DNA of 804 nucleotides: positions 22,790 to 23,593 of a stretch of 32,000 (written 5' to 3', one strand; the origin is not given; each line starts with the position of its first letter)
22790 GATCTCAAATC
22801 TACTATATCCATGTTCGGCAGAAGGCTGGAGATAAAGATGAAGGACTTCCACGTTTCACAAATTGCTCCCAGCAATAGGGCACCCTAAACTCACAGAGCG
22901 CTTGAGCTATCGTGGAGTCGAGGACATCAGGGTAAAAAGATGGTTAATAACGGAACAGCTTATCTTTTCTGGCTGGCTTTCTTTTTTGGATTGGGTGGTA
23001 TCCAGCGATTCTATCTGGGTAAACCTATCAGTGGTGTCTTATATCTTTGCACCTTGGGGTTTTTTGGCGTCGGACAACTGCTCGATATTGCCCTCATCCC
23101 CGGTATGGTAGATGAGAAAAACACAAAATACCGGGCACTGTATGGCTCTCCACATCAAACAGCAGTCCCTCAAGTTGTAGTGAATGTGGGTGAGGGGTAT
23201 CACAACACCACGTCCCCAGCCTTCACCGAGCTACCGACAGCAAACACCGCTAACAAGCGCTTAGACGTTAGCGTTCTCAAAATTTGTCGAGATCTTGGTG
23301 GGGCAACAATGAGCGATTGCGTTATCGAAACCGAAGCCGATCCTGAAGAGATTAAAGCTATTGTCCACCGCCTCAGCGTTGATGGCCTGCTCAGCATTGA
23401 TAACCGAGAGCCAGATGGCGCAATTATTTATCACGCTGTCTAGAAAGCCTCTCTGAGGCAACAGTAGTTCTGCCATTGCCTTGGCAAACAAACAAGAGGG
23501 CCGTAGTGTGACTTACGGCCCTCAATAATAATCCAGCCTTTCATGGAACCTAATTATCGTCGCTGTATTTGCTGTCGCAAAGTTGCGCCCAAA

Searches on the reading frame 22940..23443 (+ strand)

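Call 39: search_protein_families(library=pfam, proteins=[window:22940-23443:+], max_evalue=0.00001)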
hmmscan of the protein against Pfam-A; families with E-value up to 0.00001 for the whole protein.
window:22940-23443:+ (167 aa): 1 family
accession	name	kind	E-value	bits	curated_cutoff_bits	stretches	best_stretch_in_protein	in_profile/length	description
PF05154.21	TM2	-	9.7e-13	48.6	27.9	1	6-50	7-50/51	TM2 domain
